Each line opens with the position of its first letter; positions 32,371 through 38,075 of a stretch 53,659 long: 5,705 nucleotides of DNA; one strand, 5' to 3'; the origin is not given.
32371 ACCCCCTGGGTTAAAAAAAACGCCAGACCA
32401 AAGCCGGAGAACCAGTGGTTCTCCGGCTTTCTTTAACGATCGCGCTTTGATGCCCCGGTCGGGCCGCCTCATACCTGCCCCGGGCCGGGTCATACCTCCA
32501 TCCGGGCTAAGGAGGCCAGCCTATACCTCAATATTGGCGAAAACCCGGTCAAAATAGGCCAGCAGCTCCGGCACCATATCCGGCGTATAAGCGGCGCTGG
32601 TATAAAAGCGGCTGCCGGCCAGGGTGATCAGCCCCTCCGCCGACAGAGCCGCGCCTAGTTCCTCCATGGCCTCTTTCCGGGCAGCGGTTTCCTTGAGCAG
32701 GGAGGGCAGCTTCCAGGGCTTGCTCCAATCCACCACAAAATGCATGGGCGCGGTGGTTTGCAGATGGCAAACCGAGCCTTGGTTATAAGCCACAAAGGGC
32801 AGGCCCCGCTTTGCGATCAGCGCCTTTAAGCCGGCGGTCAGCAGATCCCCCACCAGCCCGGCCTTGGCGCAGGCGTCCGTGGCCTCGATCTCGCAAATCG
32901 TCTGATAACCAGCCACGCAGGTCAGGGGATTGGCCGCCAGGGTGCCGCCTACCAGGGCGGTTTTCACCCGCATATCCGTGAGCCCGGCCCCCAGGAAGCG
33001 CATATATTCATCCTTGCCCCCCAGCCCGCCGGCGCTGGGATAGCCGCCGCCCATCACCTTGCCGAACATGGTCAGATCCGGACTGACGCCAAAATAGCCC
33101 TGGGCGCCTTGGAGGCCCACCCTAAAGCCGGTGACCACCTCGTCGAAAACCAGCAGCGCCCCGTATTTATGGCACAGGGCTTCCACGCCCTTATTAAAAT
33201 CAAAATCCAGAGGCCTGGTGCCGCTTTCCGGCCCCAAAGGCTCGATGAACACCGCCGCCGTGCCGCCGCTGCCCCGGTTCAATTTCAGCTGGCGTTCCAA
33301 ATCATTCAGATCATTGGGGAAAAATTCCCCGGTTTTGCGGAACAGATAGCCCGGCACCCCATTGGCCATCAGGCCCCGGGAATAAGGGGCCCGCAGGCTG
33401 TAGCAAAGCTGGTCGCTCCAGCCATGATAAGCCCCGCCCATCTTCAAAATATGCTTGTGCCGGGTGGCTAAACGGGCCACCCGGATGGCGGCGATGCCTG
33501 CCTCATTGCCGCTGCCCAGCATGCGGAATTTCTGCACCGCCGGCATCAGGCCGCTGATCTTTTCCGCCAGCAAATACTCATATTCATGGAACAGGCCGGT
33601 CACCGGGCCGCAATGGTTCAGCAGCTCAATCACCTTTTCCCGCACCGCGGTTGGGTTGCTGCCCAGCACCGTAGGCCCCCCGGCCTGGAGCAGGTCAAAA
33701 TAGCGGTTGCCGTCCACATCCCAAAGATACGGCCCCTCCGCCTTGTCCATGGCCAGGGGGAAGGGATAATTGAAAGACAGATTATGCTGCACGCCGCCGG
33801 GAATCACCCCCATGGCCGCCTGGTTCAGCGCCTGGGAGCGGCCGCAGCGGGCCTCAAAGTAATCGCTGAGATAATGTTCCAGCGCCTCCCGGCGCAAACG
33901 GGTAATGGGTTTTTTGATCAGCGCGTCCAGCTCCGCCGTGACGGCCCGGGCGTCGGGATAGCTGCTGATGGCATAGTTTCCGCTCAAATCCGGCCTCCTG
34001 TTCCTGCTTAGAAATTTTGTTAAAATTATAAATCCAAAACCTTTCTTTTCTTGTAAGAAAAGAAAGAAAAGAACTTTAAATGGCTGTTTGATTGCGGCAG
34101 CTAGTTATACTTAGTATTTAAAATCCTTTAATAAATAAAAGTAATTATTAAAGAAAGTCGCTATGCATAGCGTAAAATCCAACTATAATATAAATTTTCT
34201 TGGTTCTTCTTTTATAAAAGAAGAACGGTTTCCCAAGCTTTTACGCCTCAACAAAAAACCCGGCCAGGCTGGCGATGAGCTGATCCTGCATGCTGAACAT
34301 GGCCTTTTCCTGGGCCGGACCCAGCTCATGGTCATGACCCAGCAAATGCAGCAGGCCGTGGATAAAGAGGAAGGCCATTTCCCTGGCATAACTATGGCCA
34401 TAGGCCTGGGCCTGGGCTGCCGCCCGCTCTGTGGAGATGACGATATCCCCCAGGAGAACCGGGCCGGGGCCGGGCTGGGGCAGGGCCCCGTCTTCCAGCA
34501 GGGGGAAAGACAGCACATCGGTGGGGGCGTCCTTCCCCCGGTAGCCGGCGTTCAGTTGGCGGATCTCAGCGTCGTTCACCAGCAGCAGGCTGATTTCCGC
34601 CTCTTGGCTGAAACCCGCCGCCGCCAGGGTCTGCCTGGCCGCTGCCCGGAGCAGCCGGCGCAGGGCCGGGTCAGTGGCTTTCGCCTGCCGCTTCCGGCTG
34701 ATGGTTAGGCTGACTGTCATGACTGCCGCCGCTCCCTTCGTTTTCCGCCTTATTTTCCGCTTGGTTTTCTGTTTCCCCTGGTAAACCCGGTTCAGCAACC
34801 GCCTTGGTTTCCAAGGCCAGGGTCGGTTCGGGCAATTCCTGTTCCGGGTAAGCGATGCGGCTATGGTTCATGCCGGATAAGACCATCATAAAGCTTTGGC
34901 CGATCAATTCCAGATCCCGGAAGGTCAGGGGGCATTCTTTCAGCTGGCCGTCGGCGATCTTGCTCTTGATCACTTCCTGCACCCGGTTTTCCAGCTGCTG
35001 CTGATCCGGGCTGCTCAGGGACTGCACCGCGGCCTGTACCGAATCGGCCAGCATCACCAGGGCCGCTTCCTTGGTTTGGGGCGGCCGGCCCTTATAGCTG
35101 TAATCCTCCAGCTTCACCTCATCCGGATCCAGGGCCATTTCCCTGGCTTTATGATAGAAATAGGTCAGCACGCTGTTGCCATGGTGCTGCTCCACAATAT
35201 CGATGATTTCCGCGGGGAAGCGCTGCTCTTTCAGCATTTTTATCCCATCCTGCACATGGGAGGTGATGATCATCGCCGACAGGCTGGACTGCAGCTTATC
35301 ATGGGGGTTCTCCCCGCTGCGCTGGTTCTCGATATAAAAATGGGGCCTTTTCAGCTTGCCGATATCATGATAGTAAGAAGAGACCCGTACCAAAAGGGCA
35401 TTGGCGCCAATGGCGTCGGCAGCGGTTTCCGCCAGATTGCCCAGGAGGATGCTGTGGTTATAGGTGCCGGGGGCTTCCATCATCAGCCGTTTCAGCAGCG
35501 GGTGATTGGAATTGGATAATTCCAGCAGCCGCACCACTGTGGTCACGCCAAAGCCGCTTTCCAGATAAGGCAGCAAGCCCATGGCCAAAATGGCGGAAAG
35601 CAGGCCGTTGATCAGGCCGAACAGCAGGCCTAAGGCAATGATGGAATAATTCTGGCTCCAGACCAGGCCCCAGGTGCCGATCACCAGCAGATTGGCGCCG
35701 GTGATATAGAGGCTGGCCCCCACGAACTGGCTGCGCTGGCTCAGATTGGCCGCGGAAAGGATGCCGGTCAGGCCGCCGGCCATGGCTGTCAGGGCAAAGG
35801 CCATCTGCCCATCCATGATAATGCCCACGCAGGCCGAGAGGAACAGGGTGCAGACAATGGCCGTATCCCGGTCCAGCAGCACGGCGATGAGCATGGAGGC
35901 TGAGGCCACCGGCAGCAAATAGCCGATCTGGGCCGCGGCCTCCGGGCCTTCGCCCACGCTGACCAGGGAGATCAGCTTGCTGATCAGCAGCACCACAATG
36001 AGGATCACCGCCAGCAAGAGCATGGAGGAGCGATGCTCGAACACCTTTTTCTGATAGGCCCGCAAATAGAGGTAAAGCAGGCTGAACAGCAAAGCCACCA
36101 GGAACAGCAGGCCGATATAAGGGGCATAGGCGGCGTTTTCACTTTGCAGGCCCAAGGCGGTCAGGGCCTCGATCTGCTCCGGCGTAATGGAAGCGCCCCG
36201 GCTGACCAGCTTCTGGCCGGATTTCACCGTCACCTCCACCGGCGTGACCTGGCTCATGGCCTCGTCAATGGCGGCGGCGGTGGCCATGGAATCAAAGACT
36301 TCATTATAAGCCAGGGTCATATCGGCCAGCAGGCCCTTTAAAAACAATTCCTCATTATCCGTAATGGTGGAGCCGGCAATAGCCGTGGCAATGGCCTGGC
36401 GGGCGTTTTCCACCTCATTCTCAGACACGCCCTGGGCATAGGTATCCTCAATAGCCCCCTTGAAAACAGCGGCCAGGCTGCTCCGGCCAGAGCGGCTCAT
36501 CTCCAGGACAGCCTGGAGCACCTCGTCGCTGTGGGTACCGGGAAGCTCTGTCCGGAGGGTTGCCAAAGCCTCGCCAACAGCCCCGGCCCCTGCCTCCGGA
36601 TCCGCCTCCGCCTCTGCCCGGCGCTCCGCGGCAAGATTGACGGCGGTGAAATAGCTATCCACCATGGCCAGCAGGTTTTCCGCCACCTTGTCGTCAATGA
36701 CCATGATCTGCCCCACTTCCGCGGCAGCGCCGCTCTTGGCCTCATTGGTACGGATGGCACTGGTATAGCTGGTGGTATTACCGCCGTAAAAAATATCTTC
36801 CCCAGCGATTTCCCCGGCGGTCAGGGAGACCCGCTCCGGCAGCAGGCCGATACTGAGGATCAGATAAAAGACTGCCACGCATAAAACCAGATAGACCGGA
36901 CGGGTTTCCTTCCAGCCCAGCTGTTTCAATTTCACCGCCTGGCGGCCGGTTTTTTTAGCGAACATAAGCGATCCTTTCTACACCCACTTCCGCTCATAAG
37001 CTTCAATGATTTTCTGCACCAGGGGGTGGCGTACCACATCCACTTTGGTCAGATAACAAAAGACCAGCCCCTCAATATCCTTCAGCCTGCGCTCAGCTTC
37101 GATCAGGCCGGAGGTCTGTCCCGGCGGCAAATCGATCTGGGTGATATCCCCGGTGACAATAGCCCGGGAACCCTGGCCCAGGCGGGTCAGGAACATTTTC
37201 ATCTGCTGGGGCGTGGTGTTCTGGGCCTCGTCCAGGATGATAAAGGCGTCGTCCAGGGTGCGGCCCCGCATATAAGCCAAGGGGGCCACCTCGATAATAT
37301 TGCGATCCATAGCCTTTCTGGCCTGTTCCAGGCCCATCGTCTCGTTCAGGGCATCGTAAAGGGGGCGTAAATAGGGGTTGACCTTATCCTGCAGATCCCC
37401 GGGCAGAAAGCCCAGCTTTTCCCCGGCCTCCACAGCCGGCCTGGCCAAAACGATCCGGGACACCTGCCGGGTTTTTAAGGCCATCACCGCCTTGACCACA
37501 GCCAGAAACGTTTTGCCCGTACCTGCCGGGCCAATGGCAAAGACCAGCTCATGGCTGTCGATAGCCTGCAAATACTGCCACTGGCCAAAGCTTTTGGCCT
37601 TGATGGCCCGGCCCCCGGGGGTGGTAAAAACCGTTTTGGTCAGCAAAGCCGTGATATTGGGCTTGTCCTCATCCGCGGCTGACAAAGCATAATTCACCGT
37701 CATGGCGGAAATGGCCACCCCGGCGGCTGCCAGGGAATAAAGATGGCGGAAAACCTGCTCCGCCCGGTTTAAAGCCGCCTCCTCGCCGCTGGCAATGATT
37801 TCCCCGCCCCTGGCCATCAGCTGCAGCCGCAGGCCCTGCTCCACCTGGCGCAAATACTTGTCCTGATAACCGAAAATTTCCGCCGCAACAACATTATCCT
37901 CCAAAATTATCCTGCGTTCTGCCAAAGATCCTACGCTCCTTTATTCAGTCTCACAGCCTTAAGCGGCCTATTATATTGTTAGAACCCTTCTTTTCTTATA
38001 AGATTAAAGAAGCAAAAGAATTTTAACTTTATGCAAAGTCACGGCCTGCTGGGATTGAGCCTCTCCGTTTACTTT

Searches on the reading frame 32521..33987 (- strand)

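Call 16: search_protein_families(library=pfam, proteins=[window:32521-33987:-])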
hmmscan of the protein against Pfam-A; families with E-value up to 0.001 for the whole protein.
window:32521-33987:- (488 aa): 1 family
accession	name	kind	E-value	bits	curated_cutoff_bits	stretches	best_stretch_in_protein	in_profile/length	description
PF00202.27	Aminotran_3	-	3.9e-45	154.7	30.5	1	75-393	8-332/403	Aminotransferase class-III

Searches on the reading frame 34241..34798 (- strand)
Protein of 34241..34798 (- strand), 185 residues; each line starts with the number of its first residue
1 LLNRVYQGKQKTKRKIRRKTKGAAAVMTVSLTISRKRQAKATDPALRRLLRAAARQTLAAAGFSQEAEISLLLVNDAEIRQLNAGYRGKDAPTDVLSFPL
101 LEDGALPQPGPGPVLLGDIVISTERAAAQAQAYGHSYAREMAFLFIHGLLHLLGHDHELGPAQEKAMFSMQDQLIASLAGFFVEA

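Call 16: search_protein_families(library=pfam, proteins=[window:34241-34798:-])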
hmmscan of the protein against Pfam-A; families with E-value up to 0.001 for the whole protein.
window:34241-34798:- (185 aa): 1 family
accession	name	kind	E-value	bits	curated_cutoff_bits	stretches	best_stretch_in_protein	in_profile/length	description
PF02130.23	YbeY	-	1.7e-41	141.5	25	1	45-177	6-128/129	Endoribonuclease YbeY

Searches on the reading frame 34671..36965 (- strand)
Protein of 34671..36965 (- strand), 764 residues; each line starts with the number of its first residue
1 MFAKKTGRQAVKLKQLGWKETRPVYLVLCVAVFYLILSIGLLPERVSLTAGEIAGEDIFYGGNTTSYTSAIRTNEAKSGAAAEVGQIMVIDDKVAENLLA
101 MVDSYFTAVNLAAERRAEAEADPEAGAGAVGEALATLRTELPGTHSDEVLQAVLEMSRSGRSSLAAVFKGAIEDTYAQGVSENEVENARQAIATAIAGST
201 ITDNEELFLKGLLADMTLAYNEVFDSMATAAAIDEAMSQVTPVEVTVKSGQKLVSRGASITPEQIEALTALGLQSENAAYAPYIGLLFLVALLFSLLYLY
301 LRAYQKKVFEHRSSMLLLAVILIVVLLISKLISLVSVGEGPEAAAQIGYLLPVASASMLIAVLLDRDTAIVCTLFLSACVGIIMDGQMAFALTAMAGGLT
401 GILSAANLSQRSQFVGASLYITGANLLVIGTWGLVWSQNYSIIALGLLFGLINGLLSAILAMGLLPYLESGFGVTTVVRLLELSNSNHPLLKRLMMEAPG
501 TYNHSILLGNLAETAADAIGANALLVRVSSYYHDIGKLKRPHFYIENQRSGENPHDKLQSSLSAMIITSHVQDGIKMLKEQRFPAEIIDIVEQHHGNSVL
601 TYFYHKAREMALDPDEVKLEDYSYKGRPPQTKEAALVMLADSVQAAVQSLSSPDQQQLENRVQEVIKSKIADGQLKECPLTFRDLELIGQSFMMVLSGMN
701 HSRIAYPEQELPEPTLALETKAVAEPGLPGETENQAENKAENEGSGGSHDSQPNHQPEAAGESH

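Call 16: search_protein_families(library=pfam, proteins=[window:34671-36965:-])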
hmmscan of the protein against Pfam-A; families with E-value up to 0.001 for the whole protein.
window:34671-36965:- (764 aa): 4 families
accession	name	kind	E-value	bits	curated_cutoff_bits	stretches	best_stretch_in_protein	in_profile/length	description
PF07698.17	7TM-7TMR_HD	-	1e-42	146.7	29.4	1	281-476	2-190/190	7TM receptor with intracellular HD hydrolase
PF07697.16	7TMR-HDED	-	5.6e-33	115.2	27.6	1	50-274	2-223/224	7TM-HD extracellular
PF01966.28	HD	-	1.9e-16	60.8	22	1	501-645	1-115/116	HD domain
PF08668.18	HDOD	-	0.00026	21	22.9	0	494-595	88-194/196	HDOD domain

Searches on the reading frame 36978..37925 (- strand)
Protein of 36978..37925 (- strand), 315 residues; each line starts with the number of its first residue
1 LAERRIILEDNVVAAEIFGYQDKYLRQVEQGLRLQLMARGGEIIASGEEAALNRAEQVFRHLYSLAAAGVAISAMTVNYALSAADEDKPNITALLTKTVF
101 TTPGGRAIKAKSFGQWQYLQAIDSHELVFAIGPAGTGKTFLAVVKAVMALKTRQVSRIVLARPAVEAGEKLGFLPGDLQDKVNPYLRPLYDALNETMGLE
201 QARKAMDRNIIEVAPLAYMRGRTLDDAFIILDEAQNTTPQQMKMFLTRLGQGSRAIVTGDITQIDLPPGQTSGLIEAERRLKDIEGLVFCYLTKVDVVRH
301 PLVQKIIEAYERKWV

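Call 16: search_protein_families(library=pfam, proteins=[window:36978-37925:-])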
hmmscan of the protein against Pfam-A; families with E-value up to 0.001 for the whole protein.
window:36978-37925:- (315 aa): 6 families
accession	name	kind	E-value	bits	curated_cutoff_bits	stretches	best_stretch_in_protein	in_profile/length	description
PF02562.22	PhoH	-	1.5e-94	315.6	27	1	108-311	2-205/205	PhoH-like protein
PF13604.12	AAA_30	-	7.2e-08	32.8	27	1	114-264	5-128/191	AAA domain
PF13245.12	AAA_19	-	9.7e-08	32.7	25.1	1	122-264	8-129/134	AAA domain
PF00580.27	UvrD-helicase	-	0.00013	22.2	23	0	228-263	215-250/271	UvrD/REP helicase N-terminal domain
PF13401.12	AAA_22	-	0.00024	21.8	27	1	126-246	6-105/130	AAA domain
PF00270.35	DEAD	-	0.00069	19.8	26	0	115-160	4-50/167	DEAD/DEAH box helicase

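Call 29: find_related_loci(query=window:36978-37925:-, collection=metagenome_contigs, flank=5000)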
Query window:36978-37925:- (315 aa) in metagenome_contigs; peptide patterns used: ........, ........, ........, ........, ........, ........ (x = any residue, [..] = any of these).
600 stretches matched a pattern (row limit reached: there are more); 547 encode a relative of the query (tblastn E <= 1e-3); the best 80 are kept; 80 distinct loci.
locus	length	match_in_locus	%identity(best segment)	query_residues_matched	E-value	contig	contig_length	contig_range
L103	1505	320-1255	71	1-311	1e-168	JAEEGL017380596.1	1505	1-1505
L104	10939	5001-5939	68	3-315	3e-147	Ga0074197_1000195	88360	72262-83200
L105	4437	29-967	67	1-313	1e-143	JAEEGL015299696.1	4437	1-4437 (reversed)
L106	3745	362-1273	66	10-313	2e-130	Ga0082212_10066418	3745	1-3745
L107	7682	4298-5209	64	10-313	7e-127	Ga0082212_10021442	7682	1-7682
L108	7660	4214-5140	65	5-312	6e-124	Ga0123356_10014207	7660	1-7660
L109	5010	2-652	76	95-311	2e-114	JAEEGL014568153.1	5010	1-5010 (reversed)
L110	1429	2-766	64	61-312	8e-118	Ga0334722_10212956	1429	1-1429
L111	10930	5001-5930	55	3-311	3e-108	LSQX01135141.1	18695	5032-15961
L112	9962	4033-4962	55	3-311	3e-108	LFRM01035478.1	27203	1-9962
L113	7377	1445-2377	53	3-312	3e-108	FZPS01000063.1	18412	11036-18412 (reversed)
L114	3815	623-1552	55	3-311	5e-109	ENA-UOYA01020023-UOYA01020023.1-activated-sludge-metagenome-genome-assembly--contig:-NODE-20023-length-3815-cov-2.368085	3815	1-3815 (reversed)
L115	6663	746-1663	55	8-312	4e-107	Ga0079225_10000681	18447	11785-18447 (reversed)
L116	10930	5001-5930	54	3-311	2e-106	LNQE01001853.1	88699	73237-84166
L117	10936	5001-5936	54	1-311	5e-106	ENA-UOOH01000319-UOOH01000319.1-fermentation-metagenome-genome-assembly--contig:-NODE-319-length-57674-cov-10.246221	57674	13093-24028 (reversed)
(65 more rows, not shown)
